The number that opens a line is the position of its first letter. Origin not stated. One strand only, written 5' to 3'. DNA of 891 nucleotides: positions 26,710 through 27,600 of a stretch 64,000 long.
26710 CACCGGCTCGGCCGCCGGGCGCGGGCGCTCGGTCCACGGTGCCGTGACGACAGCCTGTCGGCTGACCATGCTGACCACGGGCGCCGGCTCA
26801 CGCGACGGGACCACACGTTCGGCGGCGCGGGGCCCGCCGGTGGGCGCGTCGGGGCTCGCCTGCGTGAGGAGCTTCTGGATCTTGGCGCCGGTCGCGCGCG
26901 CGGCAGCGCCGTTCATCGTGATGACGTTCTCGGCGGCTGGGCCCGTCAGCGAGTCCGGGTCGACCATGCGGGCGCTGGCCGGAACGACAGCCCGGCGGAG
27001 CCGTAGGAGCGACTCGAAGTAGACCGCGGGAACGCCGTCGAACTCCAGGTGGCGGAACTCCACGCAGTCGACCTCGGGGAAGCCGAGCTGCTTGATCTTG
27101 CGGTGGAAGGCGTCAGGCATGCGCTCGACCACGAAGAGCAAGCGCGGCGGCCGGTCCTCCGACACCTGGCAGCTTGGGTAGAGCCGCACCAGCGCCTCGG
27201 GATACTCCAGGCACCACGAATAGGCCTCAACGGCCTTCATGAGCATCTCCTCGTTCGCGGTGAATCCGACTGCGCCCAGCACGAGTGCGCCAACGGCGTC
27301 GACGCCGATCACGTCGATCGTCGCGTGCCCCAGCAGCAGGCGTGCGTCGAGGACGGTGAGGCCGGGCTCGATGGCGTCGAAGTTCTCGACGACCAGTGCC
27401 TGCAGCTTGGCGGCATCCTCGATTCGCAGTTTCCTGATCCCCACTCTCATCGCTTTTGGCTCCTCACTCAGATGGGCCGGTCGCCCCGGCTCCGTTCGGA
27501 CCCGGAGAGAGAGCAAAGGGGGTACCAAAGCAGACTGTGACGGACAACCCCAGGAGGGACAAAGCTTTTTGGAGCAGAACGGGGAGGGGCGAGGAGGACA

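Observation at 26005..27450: Protein with an inactivated NucS/DUF91-like nuclease-fold domain fused to about 300 residues of Pro/Glu/Ala/Val-rich low-complexity sequence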

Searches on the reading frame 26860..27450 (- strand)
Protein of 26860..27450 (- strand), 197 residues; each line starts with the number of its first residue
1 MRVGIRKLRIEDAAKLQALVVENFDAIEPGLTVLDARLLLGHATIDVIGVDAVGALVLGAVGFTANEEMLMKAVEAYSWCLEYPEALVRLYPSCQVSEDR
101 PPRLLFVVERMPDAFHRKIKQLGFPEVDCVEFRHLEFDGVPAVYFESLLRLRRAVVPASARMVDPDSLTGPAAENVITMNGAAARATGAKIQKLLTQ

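Call 6: find_homologous_proteins(query=window:26860-27450:-, max_evalue=0.001)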
Query seq(197 aa) (197 aa): 79 proteins with E <= 0.001 among 2212 candidates.
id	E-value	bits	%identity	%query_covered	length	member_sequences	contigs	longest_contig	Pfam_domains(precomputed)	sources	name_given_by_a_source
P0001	6.8e-115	399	94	100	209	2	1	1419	-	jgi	-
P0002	4.1e-97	341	83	98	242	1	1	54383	-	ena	-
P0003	3.8e-91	322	87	85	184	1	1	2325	-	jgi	-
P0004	8.6e-90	317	72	100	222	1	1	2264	-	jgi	-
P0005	8.3e-89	314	74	99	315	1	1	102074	-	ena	-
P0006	1.1e-82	294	72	100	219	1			-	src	-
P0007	3.2e-80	286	72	95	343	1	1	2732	-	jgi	jgi:hypothetical protein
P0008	2.0e-77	277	67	100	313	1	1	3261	-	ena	-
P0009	4.3e-77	276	67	98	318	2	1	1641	-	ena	-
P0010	5.1e-76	272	81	81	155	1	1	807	-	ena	-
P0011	4.3e-75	269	66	98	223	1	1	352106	-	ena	-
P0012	3.8e-73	263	64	98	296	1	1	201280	-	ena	-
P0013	5.8e-73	262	65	98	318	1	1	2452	-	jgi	jgi:hypothetical protein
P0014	9.7e-71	255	60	100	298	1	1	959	-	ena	-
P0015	2.4e-69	251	65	97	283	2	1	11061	-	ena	-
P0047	8.3e-52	193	57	79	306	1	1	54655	-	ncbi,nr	ncbi:MAG: hypothetical protein HYU41_26630 [Candidatus Rokubacteria bacterium]|nr:hypothetical prote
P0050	4.0e-51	191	55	79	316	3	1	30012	-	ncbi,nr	ncbi:MAG TPA: hypothetical protein VGW35_08340 [Methylomirabilota bacterium]|nr:hypothetical protein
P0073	1.1e-27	115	83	39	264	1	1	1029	PF13091.13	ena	-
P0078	4.1e-12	64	80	23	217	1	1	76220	PF02954.26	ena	-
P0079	8.1e-12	63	47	54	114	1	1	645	PF01663.28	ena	-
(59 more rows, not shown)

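Call 11: search_solved_structures(query=A1, max_evalue=10, show_alignments=3)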
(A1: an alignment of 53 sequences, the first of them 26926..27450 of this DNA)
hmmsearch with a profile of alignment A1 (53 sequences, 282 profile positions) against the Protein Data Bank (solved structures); distinct sequences matched with E-value up to 10: 2.
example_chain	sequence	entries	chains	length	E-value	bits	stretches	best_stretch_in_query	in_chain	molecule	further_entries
5gke_A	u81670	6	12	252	0.013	18.8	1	14-77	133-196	Endonuclease EndoMS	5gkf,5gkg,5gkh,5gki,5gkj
2vld_A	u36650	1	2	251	0.21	14.8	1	14-62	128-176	Endonuclease NucS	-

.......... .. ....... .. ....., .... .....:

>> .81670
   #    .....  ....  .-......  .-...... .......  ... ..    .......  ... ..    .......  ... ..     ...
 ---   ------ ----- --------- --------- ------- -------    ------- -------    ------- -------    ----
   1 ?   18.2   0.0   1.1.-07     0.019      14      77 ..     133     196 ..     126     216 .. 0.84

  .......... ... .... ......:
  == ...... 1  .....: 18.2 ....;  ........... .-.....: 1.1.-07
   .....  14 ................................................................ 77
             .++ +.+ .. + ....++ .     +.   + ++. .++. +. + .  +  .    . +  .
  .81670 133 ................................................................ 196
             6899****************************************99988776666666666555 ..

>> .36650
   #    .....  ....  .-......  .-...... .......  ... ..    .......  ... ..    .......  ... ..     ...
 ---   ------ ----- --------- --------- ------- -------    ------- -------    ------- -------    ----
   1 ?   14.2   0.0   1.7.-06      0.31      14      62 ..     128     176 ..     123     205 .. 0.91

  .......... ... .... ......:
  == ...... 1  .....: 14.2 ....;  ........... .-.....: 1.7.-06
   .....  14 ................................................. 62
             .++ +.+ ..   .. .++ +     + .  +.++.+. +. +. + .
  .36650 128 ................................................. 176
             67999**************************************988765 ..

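Call 12: find_encoding_contigs(protein=P0047, flank=8000, max_places=2)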
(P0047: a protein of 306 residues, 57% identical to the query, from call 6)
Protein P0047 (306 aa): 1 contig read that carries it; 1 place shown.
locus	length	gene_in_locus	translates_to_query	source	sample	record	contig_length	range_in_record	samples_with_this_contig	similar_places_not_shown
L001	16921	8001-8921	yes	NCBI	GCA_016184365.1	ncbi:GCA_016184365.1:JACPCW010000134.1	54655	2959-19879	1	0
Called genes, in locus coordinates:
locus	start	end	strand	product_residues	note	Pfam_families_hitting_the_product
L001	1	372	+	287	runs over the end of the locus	PF06386:GvpL_GvpF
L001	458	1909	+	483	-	PF13493:DUF4118, PF00512:HisKA, PF02518:HATPase_c, PF00072:Response_reg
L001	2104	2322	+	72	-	-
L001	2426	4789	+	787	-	PF00912:Transgly, PF00905:Transpeptidase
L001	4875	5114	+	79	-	-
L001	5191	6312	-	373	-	PF13185:GAF_2, PF01590:GAF, PF13492:GAF_3, PF00990:GGDEF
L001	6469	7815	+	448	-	PF00072:Response_reg, PF00158:Sigma54_activat, PF01078:Mg_chelatase (faint), PF14532:Sigma54_activ_2, PF00004:AAA, PF07728:AAA_5 (weak), PF25601:AAA_lid_14, PF02954:HTH_8, +1 more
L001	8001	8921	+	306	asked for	-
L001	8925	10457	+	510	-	PF00072:Response_reg, PF08668:HDOD (faint), PF13487:HD_5, PF01966:HD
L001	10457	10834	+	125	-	PF00072:Response_reg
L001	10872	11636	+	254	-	PF01135:PCMT (faint), PF13489:Methyltransf_23, PF01209:Ubie_methyltran, PF05175:MTS (weak), PF13847:Methyltransf_31, PF08241:Methyltransf_11, PF08242:Methyltransf_12, PF13649:Methyltransf_25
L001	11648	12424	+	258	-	PF13489:Methyltransf_23, PF01209:Ubie_methyltran, PF08241:Methyltransf_11, PF08242:Methyltransf_12, PF13649:Methyltransf_25, PF13847:Methyltransf_31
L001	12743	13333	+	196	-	PF13302:Acetyltransf_3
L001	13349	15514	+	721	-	PF16927:HisKA_7TM, PF01590:GAF (weak), PF13185:GAF_2, PF13492:GAF_3, PF00512:HisKA, PF02518:HATPase_c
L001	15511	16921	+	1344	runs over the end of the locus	PF00072:Response_reg, PF01590:GAF, PF13185:GAF_2, PF01590:GAF, PF13185:GAF_2, PF00989:PAS, PF08448:PAS_4, PF01590:GAF, +10 more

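Call 13: find_encoding_contigs(protein=P0050, flank=8000, max_places=2)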
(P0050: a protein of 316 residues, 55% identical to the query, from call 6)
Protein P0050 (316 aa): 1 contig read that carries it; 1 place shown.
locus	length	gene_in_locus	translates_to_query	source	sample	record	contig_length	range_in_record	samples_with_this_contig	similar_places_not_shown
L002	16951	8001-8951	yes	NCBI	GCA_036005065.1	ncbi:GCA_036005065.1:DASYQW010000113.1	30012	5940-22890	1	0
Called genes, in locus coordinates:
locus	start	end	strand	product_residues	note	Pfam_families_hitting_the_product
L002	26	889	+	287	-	PF11356:T2SSC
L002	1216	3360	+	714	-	PF21305:type_II_gspD_N0, PF03958:Secretin_N, PF00263:Secretin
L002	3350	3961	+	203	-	-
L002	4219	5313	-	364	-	PF00195:Chal_sti_synt_N (weak), PF08545:ACP_syn_III, PF08541:ACP_syn_III_C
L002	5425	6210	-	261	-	PF00378:ECH_1, PF16113:ECH_2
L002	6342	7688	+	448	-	PF00072:Response_reg, PF00158:Sigma54_activat, PF14532:Sigma54_activ_2, PF00004:AAA (weak), PF07728:AAA_5 (weak), PF25601:AAA_lid_14, PF02954:HTH_8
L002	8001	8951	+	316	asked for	-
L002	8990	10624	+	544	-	PF00072:Response_reg, PF13487:HD_5, PF01966:HD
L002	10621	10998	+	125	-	PF00072:Response_reg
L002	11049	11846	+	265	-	PF13489:Methyltransf_23, PF01209:Ubie_methyltran, PF05175:MTS (weak), PF13847:Methyltransf_31, PF08241:Methyltransf_11, PF08242:Methyltransf_12, PF13649:Methyltransf_25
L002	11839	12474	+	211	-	PF13302:Acetyltransf_3, PF13420:Acetyltransf_4 (weak)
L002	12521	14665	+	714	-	PF16927:HisKA_7TM, PF01590:GAF (weak), PF13185:GAF_2, PF13492:GAF_3, PF00512:HisKA, PF02518:HATPase_c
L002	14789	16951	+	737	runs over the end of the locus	PF00072:Response_reg, PF01590:GAF, PF13185:GAF_2, PF13492:GAF_3, PF00512:HisKA, PF02518:HATPase_c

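Call 14: find_encoding_contigs(protein=P0005, flank=8000, max_places=2)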
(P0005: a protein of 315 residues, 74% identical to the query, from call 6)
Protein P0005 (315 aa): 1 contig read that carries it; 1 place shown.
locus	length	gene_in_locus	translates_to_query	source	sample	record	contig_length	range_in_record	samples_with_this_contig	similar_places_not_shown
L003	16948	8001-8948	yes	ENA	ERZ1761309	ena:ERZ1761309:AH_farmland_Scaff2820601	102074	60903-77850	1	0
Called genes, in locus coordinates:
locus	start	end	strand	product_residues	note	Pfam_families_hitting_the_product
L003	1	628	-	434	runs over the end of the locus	PF01565:FAD_binding_4, PF02913:FAD-oxidase_C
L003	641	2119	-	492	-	PF01565:FAD_binding_4, PF02913:FAD-oxidase_C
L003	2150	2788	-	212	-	PF03167:UDG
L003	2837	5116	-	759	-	PF00456:Transketolase_N, PF13292:DXP_synthase_N (weak), PF00456:Transketolase_N (weak), PF02779:Transket_pyr (weak), PF17831:PDH_E1_M, PF22613:Transketolase_C_1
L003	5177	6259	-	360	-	PF13185:GAF_2, PF01590:GAF, PF13492:GAF_3 (weak), PF00990:GGDEF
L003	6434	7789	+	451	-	PF00072:Response_reg, PF00158:Sigma54_activat, PF14532:Sigma54_activ_2, PF00004:AAA (weak), PF07728:AAA_5, PF25601:AAA_lid_14, PF02954:HTH_8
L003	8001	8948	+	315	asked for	-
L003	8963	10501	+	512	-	PF00072:Response_reg, PF13487:HD_5, PF01966:HD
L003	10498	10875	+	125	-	PF00072:Response_reg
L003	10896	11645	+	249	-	PF01209:Ubie_methyltran, PF13489:Methyltransf_23, PF13679:Methyltransf_32 (weak), PF05175:MTS (weak), PF13847:Methyltransf_31, PF08241:Methyltransf_11, PF08242:Methyltransf_12, PF13649:Methyltransf_25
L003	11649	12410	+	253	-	PF13489:Methyltransf_23, PF08241:Methyltransf_11, PF08242:Methyltransf_12, PF13649:Methyltransf_25, PF13847:Methyltransf_31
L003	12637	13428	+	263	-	-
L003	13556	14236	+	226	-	PF13302:Acetyltransf_3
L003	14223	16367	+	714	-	PF16927:HisKA_7TM, PF13185:GAF_2, PF13492:GAF_3, PF00512:HisKA, PF02518:HATPase_c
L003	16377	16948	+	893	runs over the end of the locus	PF00072:Response_reg, PF01590:GAF, PF13185:GAF_2, PF13492:GAF_3, PF01590:GAF, PF13185:GAF_2, PF00512:HisKA, PF02518:HATPase_c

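Call 15: predict_structure(alignment_id=A1)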
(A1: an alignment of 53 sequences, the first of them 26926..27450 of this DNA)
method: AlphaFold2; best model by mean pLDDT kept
length: 175 residues; sequences in the alignment: 53
mean_pLDDT: 86.3   pTM: 0.79
mean pLDDT of the five models: 86.3, 85.0, 85.0, 84.6, 83.6
residues with pLDDT >= 90: 121; 70-90: 32; 50-70: 5; < 50: 17
segments of 3 or more residues with pLDDT < 50: 159-175
pLDDT, mean of each block of 10 residues (from residue 1): 84 94 94 88 91 93 96 94 90 86 95 94 93 94 94 66 44 39
secondary structure, 60 per line:
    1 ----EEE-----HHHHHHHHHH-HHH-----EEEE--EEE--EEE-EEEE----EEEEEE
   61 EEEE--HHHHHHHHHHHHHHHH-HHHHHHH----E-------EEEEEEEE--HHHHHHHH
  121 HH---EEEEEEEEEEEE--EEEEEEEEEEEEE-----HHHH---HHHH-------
elements in order: E5-7 H13-22 E32-35 E38-40 E43-45 E47-50 E55-64 H67-82 H84-90 E103-110 H113-122 E126-137 E140-152 H158-161 H165-168

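Call 19: fold_search(model_id=the predicted structure, library=pdb)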
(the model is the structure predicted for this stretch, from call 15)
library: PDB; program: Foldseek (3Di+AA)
matches with E <= 10: 571; with E <= 0.001: 5
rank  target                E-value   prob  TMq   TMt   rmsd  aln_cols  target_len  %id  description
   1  5gke_A                1.5e-05  1.00  0.49  0.37   5.1       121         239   21  Structure of EndoMS-dsDNA1 complex (released 2016-11-02)
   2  2vld_B                8.1e-05  1.00  0.49  0.39   6.7       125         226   18  crystal structure of a repair endonuclease from Pyrococcus abyssi (released 2009-05-19)
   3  2vld_A                8.6e-05  1.00  0.41  0.33   7.9       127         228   19  crystal structure of a repair endonuclease from Pyrococcus abyssi (released 2009-05-19)
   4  5gkj_B                2.0e-04  1.00  0.43  0.34   5.7       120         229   21  Structure of EndoMS in apo form (released 2016-11-02)
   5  3dnx                  8.6e-04  1.00  0.37  0.42   7.3       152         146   14  SPO1766 protein of unknown function from Silicibacter pomeroyi. (released 2008-09-02)
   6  5gkj_A                2.4e-03  0.99  0.34  0.29   7.5       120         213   22  Structure of EndoMS in apo form (released 2016-11-02)
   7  3fov                  9.1e-03  0.99  0.34  0.53   5.1       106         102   15  Crystal structure of protein RPA0323 of unknown function from Rhodopseudomonas palustris (released 2009-01-13)
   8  6xl1_A                1.7e-02  0.82  0.32  0.18   6.6       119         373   10  crystal structure of cA4-activated Card1(D294N) (released 2020-12-30)
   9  8ps5_A                2.7e-02  0.98  0.42  0.19   5.9       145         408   15  Escherichia coli SduA complex bound to DNA (released 2025-01-22)
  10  9n6b_B                4.2e-02  0.11  0.17  0.09  21.8       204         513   12  Structure of the retron IA complex with HNH nuclease in the "up" orientation (released 2025-04-23)
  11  4dap                  4.8e-02  0.77  0.40  0.32   5.8       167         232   14  The structure of Escherichia coli SfsA (released 2013-08-14)
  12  6ntv_A                7.9e-02  0.14  0.20  0.17  11.0       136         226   15  SFTSV L endonuclease domain (released 2020-01-08)
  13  6wxw_A                9.0e-02  0.80  0.38  0.20   5.6       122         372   11  crystal structure of apo Card1 (released 2020-12-30)
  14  9n69_B                1.1e-01  0.08  0.15  0.08  21.5       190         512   11  Structure of the retron IA complex with HNH nuclease in the "down" orientation (released 2025-04-23)
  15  9iab_B                1.2e-01  0.33  0.26  0.19   7.6       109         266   14  Structure of the Argonaute-associated Cas4 family protein 1 (ACE1) from Chroococcidiopsis thermalis (CtACE1) (released 2025-04-23)
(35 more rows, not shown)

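Call 27: search_solved_structures(query=A2, max_evalue=10, show_alignments=3)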
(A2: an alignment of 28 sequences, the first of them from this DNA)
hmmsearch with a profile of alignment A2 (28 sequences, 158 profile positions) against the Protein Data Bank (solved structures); distinct sequences matched with E-value up to 10: 6.
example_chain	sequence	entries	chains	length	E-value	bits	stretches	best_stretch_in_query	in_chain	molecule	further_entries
5gke_A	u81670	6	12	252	0.00037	23.4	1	14-88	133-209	Endonuclease EndoMS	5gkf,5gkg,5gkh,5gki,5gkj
2vld_A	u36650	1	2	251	0.01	18.7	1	14-88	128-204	Endonuclease NucS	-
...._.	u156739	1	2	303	0.26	14.1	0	86-108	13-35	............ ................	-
9nou_A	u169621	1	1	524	0.75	12.6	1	69-119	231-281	Taste receptor type 1 member 2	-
9nov_A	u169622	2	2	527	0.76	12.6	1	69-119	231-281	Taste receptor type 1 member 2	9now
9opw_A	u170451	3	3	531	0.95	12.3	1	69-119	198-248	Taste receptor type 1 member 2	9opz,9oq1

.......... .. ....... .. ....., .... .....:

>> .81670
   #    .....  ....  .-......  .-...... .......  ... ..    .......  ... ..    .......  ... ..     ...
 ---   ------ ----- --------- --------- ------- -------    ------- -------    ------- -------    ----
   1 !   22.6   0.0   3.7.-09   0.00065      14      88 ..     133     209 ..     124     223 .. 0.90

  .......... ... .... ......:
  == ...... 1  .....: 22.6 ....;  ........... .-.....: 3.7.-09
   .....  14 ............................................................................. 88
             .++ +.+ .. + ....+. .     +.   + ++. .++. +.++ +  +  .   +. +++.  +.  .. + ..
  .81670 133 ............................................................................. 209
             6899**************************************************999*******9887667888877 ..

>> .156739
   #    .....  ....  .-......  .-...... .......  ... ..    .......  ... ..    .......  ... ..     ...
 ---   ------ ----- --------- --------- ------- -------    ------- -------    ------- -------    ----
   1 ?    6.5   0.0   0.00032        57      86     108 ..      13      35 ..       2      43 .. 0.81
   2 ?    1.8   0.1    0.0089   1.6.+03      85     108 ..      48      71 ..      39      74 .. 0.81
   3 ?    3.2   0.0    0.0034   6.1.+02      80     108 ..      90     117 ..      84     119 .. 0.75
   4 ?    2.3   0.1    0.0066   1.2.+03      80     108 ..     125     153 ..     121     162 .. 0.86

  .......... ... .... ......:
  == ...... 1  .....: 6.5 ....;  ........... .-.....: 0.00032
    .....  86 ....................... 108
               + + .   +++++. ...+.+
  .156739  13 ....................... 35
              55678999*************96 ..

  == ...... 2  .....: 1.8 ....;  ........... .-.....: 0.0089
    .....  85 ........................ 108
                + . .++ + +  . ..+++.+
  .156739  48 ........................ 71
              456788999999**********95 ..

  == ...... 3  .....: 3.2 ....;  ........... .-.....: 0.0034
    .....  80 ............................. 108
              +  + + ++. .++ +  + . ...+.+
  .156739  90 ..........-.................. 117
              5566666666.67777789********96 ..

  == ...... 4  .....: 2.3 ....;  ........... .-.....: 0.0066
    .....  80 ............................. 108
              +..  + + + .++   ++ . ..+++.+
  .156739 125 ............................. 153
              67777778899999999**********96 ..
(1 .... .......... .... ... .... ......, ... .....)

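Call 36: search_protein_representatives(alignment_id=A2)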
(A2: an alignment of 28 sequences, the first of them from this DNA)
Query: 28 sequences, 158 profile positions. Proteins with E-value up to 0.001 (for the whole library): 786; up to 1e-10: 343; up to 1e-30: 162. The best 150 are listed.
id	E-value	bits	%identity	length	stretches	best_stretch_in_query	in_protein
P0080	1.1e-76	272.1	-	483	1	1-156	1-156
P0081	3.6e-76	270.4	-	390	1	1-155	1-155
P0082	5.9e-76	269.7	-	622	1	1-156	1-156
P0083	8.0e-76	269.3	-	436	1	1-154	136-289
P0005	2.7e-75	267.5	-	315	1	1-155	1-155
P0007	4.5e-75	266.8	-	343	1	1-156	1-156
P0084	5.7e-75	266.5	-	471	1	4-155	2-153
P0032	9.7e-75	265.8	-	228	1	1-156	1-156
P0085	1.5e-74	265.2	-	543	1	1-155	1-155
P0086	1.8e-74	264.9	-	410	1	1-155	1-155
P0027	4.2e-74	263.7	-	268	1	1-155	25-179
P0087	5.2e-74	263.4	-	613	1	1-156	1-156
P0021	7.0e-74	263.0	-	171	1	1-155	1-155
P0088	7.1e-74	263.0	-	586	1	1-155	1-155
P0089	9.6e-74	262.5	-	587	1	1-155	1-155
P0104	7.0e-71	253.2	-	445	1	1-155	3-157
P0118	4.3e-69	247.4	-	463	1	1-154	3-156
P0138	1.0e-63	230.0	-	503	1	1-155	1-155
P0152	2.8e-54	199.3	-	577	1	5-154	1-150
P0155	1.4e-53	197.0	-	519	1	3-155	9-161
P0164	2.6e-52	192.9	-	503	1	1-154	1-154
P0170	6.8e-50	185.0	-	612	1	4-151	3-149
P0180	2.5e-46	173.4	-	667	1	5-149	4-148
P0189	2.2e-44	167.1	-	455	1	1-150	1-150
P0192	3.6e-42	159.9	-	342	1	10-132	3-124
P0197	3.9e-40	153.3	-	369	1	1-143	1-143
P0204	2.3e-38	147.6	-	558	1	1-148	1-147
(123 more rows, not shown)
